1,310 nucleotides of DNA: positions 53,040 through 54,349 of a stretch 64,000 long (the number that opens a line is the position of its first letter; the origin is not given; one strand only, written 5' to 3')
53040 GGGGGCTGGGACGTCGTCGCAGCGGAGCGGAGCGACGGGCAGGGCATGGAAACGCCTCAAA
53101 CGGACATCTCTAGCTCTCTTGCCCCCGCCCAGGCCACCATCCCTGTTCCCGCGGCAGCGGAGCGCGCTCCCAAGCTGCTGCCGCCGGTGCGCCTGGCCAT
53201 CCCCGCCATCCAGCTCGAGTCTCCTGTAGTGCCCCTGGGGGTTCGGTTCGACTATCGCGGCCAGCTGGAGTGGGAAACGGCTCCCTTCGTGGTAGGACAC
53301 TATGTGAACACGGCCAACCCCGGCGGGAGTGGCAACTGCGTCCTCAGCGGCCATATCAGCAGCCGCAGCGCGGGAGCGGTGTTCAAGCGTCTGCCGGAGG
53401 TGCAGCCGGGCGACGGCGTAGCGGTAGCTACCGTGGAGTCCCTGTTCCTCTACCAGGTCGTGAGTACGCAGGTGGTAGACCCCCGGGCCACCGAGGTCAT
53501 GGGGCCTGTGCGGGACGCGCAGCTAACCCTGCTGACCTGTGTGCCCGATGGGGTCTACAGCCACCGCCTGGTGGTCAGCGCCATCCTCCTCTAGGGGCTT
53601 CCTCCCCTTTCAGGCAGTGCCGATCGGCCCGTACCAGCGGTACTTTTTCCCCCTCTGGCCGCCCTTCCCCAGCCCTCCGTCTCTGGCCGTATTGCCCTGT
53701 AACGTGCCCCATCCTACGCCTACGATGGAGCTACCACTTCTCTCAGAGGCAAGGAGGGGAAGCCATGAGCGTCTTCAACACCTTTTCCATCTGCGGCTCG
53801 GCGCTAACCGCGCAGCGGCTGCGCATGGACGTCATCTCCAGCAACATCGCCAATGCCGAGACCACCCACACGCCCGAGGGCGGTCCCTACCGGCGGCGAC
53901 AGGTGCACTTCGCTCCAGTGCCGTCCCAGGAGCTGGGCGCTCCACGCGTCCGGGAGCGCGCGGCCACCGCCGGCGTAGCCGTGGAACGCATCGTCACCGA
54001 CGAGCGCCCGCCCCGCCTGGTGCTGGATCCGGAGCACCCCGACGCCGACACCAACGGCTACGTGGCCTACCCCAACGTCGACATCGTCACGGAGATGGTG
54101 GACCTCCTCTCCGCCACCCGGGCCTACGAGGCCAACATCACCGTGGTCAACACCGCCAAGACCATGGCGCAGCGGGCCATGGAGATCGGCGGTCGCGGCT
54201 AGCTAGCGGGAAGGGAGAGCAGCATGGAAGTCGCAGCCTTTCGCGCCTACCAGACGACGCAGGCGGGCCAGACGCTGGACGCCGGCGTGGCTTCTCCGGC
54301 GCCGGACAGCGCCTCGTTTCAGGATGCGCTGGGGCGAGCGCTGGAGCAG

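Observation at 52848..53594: Sortase gene embedded in the flagellar supercluster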

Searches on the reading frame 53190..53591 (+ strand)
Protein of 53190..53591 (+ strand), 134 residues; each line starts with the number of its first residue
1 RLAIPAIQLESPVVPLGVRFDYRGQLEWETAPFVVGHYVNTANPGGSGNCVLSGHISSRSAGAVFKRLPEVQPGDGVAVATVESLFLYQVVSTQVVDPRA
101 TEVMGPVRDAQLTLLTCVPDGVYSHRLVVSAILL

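Call 64: search_dna_similar(query=window:53190-53591:+, collection=plasmids, mode=protein, max_evalue=1e-8, max_rows=15)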
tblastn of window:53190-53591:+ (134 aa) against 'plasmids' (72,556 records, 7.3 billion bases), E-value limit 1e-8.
Records with a match: 12; places in all: 16; records where one place covers at least 80% of the query: 12.
Best place of each record, by identity: <60% 12.
By first word of the organism name: Clostridium 5; Planococcus 2; Streptomyces 2; Thermomicrobium 1; Nonomuraea 1; Halobacillus 1.
By predicted mobility (MOB-suite, as given by PLSDB): mobilizable 7; non-mobilizable 5.
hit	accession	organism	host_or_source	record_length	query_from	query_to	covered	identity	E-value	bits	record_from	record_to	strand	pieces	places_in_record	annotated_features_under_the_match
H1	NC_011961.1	Thermomicrobium roseum DSM 5159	-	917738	1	134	100%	34.7%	4e-9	60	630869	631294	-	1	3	class F sortase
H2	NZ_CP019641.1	Planococcus lenghuensis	whole organism,crude oil-contamination ...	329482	2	133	99%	34.8%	2e-9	61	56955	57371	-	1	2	class F sortase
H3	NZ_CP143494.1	Clostridium perfringens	pig,fecal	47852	2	133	99%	32.3%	2e-9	61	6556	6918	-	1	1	class D sortase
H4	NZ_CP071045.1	Streptomyces sp. CA-256286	sediment,muddy soil from torrent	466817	1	117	87%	35.8%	3e-9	61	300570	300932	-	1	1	class F sortase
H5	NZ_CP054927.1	Streptomyces microflavus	Single cell,soil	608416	1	117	87%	35.8%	3e-9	61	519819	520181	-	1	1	class F sortase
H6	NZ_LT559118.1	Nonomuraea gerenzanensis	-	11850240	1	133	99%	31.0%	8e-9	59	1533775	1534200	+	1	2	none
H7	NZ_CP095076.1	Halobacillus amylolyticus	single cell,Saltern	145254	2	133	99%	30.8%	4e-9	60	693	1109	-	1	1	class F sortase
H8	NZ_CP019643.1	Planococcus lenghuensis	whole organism,crude oil-contamination ...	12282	2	134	99%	27.5%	2e-9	61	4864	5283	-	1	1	class F sortase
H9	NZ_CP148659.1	Clostridium perfringens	Homo sapiens,single cell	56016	2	118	87%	28.8%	1e-10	64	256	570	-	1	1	class D sortase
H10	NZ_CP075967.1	Clostridium perfringens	Feces, FP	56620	2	118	87%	28.8%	8e-9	59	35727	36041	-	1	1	class D sortase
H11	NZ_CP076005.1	Clostridium perfringens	Meatballs, FP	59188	2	118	87%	28.8%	8e-9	59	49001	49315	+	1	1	class D sortase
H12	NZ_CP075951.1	Clostridium perfringens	Pea soup, FP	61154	2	118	87%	28.8%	8e-9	59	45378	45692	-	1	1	class D sortase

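Call 67: get_annotated_region(hit=H1, flank=8000)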
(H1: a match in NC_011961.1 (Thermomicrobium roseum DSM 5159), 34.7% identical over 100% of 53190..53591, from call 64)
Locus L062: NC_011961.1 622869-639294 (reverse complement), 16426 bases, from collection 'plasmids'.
description: Thermomicrobium roseum DSM 5159 plasmid unnamed, complete sequence
organism: Thermomicrobium roseum DSM 5159 (NCBI taxid 309801)
taxonomy: Bacteria; Thermomicrobiota; Thermomicrobia; Thermomicrobiales; Thermomicrobiaceae; Thermomicrobium; Thermomicrobium roseum; Thermomicrobium roseum DSM 5159
host: -; source: -; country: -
typing (MOB-suite, as given by PLSDB): non-mobilizable
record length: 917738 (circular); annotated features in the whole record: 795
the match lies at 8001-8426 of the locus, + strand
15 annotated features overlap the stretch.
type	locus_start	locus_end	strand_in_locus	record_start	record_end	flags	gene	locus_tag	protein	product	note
CDS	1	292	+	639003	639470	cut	fliJ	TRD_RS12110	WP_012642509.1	flagellar export protein FliJ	GO:0071973 - bacterial-type flagellum-dependent cell motility [Evidence IEA]; GO:0006935 - chemotaxis [Evidence IEA]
CDS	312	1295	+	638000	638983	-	-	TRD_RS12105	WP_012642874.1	peptidoglycan DD-metalloendopeptidase family protein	-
CDS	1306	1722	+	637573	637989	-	flgB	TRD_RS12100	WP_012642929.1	flagellar basal body rod protein FlgB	GO:0001539 - cilium or flagellum-dependent cell motility [Evidence IEA]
CDS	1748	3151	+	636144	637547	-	-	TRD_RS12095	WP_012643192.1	flagellar hook-length control protein FliK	-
CDS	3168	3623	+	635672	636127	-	-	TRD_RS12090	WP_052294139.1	flagellar hook capping FlgD N-terminal domain-containing protein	-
CDS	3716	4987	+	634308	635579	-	-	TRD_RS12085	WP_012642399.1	flagellar hook protein FlgE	GO:0071973 - bacterial-type flagellum-dependent cell motility [Evidence IEA]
CDS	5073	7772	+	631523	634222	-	-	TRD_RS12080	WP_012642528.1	right-handed parallel beta-helix repeat-containing protein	-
CDS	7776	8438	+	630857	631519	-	-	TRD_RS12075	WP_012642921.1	class F sortase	-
CDS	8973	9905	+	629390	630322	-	-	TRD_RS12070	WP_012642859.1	NAD(P)-dependent oxidoreductase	-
CDS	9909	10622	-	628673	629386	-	-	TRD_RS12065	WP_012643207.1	ABC transporter ATP-binding protein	-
CDS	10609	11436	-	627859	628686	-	-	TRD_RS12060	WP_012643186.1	ABC transporter ATP-binding protein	-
CDS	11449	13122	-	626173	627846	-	-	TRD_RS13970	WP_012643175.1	leucine/isoleucine/valine transporter permease subunit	-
CDS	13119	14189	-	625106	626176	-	-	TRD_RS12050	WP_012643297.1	branched-chain amino acid ABC transporter permease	-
CDS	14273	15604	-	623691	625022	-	-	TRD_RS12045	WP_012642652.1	branched-chain amino acid ABC transporter substrate-binding protein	GO:0015803 - branched-chain amino acid transport [Evidence IEA]; GO:0055085 - transmembrane transport [Evidence IEA]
CDS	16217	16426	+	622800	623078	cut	-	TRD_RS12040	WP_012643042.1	metal-sensitive transcriptional regulator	-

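Call 84: search_protein_families(library=ncbifam, proteins=[L062:7776-8435:+, L062:5073-7769:+], max_evalue=0.01)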
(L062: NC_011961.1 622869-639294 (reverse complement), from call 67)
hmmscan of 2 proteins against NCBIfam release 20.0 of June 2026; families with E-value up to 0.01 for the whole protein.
L062:7776-8435:+ (220 aa): 7 families
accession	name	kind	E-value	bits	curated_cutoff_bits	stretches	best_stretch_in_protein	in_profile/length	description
NF033748.1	class_F_sortase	subfamily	5.3e-34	117.1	166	1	74-215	11-153/155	class F sortase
TIGR01076.1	sortase_fam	subfamily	2.3e-10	40.4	39.35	1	76-205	2-120/136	sortase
NF033747.1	class_E_sortase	subfamily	5.7e-10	39.4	160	1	58-214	55-203/211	class E sortase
TIGR03784.1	marine_sortase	equivalog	1.3e-08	34.7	158.25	1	110-214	80-174/174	class GN sortase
NF058671.1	sortase_SrtD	exception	6.5e-08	32.4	140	1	74-214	64-185/187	class D sortase, LPxTATN-specific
NF033746.1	class_D_sortase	subfamily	1e-07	31.9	165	1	76-216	12-133/135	class D sortase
NF033745.1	class_C_sortase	subfamily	5.8e-07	29.5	160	1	74-214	93-218/220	class C sortase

L062:5073-7769:+ (899 aa): 2 families
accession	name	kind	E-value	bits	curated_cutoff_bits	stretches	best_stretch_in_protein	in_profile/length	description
NF041518.1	choice_anch_Q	domain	2.1e-16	59.9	25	1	740-797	1-57/58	choice-of-anchor Q domain-containing protein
TIGR01376.1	POMP_repeat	repeat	3.7e-09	36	15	0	176-195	3-22/28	polymorphic outer membrane protein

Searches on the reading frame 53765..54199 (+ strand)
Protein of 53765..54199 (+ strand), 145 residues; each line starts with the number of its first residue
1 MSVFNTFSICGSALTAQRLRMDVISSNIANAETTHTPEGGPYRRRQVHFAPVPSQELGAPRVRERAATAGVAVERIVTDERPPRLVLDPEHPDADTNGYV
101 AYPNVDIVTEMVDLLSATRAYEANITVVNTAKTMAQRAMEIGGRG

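Call 7: search_protein_families(library=pfam, proteins=[window:53765-54199:+], max_evalue=0.01)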
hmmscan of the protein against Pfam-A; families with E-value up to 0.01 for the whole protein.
window:53765-54199:+ (145 aa): 2 families
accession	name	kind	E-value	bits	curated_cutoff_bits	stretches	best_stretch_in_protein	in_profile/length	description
PF06429.18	Flg_bbr_C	-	4e-15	55.5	23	1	97-140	2-45/46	Flagellar basal body rod FlgEFG protein C-terminal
PF00460.25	Flg_bb_rod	-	1.8e-08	34.6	20.7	1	11-34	5-28/31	Flagella basal body rod protein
